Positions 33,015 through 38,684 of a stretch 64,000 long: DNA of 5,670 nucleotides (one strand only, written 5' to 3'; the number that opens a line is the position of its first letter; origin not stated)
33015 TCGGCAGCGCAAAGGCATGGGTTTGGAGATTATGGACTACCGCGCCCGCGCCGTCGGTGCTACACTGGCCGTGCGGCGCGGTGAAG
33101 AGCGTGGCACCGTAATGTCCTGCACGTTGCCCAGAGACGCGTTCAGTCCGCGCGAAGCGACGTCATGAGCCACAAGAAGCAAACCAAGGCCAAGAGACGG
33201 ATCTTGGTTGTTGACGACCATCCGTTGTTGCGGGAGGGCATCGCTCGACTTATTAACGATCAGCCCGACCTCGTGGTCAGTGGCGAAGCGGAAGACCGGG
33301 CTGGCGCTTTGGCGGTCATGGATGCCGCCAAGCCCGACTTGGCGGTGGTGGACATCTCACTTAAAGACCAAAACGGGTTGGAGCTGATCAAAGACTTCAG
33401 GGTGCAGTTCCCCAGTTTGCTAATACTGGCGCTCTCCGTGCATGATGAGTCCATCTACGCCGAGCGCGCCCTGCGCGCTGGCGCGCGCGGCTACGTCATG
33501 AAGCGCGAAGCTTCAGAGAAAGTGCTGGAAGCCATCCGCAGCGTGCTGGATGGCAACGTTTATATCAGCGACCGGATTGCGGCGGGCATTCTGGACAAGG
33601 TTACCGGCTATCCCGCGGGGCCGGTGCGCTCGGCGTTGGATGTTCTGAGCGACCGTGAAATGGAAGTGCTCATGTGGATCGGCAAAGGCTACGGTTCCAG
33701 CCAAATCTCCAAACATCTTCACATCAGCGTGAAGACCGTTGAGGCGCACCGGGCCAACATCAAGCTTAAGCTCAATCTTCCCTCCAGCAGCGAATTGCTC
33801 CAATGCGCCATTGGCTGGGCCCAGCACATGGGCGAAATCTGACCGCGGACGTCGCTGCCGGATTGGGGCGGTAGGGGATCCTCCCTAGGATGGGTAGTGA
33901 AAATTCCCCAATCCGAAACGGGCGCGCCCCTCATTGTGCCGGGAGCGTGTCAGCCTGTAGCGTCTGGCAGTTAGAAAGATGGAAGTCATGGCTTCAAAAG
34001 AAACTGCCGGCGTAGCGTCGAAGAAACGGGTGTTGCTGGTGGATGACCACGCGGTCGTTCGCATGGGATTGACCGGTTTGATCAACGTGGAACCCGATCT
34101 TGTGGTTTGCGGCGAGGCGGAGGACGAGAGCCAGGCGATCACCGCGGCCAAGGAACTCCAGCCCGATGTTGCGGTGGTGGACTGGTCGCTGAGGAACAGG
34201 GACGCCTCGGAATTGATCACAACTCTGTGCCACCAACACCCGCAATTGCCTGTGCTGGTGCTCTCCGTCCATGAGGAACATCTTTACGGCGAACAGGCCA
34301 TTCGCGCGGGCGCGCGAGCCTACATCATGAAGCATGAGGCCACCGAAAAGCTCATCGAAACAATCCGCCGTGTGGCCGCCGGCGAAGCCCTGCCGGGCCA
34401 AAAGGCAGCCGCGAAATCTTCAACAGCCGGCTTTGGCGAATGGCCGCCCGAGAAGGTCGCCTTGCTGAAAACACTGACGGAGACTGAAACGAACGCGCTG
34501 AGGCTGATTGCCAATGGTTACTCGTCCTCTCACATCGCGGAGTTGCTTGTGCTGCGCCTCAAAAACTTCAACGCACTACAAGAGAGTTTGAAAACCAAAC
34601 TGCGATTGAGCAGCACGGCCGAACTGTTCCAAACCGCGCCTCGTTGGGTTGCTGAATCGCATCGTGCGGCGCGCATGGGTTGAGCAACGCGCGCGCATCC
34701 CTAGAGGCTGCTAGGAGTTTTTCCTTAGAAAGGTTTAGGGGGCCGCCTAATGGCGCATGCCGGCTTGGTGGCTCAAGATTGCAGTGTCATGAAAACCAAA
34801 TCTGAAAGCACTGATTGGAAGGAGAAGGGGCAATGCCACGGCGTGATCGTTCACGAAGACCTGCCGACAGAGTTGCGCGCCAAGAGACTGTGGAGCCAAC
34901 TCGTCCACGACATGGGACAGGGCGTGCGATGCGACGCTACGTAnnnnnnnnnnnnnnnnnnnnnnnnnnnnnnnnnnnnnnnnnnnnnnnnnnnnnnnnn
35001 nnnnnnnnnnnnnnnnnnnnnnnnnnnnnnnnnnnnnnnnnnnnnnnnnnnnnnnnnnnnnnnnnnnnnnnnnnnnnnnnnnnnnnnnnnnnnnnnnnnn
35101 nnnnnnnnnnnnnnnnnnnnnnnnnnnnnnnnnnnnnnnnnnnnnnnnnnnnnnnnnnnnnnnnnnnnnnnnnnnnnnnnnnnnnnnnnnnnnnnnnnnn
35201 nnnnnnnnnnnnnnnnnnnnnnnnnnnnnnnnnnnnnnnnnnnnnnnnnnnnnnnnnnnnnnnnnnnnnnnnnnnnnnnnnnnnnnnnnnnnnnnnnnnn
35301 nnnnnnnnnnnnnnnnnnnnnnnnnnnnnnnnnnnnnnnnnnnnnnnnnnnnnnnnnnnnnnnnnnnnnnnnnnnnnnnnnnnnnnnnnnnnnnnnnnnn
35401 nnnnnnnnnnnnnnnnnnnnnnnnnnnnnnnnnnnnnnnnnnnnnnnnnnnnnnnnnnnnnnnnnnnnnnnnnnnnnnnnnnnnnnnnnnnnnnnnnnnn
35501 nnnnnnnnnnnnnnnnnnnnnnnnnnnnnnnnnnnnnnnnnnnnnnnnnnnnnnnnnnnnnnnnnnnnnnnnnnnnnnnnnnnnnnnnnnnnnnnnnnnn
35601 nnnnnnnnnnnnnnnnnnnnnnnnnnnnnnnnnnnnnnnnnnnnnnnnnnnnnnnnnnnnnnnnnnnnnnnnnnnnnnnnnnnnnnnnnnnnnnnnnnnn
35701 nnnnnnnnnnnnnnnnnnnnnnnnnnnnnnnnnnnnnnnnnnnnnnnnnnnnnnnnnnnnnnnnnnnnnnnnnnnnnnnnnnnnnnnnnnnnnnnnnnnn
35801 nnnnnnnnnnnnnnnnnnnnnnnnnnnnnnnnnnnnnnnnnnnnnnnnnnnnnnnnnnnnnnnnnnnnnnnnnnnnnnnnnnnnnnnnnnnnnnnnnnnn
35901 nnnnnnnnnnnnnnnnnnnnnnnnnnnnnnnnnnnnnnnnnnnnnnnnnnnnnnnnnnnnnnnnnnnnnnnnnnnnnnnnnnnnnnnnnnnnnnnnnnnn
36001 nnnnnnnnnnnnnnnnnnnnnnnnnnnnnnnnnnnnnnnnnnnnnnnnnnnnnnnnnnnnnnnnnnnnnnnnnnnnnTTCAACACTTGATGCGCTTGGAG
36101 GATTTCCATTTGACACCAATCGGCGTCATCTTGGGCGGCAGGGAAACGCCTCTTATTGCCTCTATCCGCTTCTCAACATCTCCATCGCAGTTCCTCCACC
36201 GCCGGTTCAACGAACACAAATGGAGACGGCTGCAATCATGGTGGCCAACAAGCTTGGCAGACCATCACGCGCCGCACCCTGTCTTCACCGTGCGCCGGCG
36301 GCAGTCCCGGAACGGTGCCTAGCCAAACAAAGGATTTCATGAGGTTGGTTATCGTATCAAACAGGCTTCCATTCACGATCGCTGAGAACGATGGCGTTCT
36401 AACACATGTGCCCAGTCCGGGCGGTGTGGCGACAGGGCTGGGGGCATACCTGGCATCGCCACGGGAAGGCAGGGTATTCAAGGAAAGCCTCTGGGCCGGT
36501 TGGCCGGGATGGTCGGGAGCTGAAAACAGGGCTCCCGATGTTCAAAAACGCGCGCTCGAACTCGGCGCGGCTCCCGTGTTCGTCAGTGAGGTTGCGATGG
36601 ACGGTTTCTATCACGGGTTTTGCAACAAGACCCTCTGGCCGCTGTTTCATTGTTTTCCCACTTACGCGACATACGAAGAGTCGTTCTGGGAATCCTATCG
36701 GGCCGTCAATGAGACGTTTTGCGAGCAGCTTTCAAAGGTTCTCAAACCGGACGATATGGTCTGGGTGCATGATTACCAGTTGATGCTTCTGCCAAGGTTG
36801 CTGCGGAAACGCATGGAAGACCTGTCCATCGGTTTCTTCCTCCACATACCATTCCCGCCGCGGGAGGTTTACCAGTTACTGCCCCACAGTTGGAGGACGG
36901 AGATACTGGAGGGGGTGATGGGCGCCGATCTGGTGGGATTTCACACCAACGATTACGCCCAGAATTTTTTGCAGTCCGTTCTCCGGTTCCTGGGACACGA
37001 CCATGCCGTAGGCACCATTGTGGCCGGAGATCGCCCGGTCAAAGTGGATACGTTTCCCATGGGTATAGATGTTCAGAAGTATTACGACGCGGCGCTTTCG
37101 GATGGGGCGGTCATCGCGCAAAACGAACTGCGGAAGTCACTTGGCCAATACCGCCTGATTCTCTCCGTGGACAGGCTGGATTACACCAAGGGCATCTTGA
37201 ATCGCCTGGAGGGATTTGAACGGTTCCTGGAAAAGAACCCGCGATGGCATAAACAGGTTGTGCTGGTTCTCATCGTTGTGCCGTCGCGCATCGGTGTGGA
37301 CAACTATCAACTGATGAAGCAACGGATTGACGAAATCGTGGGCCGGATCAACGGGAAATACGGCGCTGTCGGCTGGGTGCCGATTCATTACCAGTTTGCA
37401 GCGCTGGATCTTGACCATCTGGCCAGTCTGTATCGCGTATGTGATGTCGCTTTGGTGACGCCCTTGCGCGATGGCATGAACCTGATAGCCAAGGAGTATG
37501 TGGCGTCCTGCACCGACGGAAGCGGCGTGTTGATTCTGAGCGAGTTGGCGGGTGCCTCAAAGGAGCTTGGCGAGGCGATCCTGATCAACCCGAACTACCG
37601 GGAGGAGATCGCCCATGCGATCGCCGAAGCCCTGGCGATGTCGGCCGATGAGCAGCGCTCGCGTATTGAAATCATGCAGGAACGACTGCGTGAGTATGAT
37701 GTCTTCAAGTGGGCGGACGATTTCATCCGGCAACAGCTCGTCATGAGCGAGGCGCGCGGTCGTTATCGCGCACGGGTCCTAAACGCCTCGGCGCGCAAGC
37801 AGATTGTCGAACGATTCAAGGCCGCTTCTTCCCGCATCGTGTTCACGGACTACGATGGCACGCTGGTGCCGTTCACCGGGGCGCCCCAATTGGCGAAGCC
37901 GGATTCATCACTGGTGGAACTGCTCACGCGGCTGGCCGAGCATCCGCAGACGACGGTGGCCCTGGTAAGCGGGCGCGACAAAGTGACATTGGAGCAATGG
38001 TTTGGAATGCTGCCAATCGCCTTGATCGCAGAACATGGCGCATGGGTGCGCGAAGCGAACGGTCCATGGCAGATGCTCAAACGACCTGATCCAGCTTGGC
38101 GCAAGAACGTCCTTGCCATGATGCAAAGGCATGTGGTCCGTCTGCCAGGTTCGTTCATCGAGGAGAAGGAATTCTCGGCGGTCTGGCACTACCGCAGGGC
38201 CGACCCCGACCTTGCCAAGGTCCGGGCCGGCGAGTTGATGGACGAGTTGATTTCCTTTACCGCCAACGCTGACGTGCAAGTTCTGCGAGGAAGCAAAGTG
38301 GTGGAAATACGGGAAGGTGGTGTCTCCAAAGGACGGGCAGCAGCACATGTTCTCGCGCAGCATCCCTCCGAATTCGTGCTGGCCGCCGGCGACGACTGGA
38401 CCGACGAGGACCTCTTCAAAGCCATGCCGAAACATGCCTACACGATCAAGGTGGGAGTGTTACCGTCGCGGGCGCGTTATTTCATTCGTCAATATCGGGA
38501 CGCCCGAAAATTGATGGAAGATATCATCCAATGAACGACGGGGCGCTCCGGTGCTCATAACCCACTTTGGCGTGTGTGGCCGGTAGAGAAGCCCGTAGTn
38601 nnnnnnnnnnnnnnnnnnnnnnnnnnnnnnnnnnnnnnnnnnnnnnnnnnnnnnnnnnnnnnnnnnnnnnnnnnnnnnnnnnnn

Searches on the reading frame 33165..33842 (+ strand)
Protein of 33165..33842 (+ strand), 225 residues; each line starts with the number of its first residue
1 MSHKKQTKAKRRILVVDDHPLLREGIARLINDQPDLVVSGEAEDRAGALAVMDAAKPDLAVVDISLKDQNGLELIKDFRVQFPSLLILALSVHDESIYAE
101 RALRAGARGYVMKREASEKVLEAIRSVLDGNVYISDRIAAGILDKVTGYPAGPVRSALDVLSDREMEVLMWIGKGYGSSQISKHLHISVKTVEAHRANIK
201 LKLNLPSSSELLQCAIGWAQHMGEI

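Call 72: search_protein_families(library=pfam, proteins=[window:33165-33842:+], max_evalue=0.0001)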
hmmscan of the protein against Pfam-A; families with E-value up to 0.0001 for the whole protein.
window:33165-33842:+ (225 aa): 3 families
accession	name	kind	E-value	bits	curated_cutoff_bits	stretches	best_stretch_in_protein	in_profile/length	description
PF00072.30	Response_reg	-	3.5e-24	85.5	30.2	1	13-125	1-111/111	Response regulator receiver domain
PF00196.25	GerE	-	3.2e-17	62.3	23.5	1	159-214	1-56/57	Bacterial regulatory proteins, luxR family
PF08281.18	Sigma70_r4_2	-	5.1e-05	23.3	25.7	1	154-203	4-54/54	Sigma-70, region 4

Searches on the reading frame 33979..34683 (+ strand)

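Call 72: search_protein_families(library=pfam, proteins=[window:33979-34683:+], max_evalue=0.0001)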
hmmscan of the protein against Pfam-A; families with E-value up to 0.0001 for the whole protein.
window:33979-34683:+ (234 aa): 2 families
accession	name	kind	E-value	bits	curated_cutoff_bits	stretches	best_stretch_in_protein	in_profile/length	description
PF00072.30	Response_reg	-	2.2e-21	76.5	30.2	1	18-130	1-111/111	Response regulator receiver domain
PF00196.25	GerE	-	1.4e-05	25.1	23.5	1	165-218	2-55/57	Bacterial regulatory proteins, luxR family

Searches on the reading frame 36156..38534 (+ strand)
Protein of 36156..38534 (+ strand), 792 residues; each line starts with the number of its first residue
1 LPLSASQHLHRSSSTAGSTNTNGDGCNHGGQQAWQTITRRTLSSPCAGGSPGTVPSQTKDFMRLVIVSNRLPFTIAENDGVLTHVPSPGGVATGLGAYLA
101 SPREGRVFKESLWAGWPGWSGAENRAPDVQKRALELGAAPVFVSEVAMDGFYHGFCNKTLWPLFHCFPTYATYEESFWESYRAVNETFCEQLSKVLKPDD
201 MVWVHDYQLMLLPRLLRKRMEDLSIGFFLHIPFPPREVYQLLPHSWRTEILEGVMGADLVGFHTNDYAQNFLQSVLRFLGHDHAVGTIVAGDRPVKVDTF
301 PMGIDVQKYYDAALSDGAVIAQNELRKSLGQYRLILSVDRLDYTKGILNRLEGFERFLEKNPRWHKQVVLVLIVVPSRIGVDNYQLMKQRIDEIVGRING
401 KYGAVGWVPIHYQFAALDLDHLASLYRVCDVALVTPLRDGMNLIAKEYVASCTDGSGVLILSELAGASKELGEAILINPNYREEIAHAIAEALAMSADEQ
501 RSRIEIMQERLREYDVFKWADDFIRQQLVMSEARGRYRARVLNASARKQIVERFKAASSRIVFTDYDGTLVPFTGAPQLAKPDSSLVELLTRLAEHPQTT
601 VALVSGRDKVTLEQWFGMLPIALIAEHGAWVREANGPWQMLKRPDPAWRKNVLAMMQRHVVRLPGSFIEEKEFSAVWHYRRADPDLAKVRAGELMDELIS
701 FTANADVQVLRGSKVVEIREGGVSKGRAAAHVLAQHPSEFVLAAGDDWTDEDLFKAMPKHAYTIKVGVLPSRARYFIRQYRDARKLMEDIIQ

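Call 13: search_protein_families(library=pfam, proteins=[window:36156-38534:+], max_evalue=0.001)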
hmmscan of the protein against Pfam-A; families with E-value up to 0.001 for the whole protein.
window:36156-38534:+ (792 aa): 3 families
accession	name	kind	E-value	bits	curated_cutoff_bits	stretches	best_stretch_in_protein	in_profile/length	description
PF00982.27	Glyco_transf_20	-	5.4e-138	461.1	32.5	1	63-526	2-470/473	Glycosyltransferase family 20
PF02358.22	Trehalose_PPase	-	3.7e-53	180.5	27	1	563-764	1-209/235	Trehalose-phosphatase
PF08282.18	Hydrolase_3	-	0.00034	20.9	20.9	0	562-635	1-70/255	haloacid dehalogenase-like hydrolase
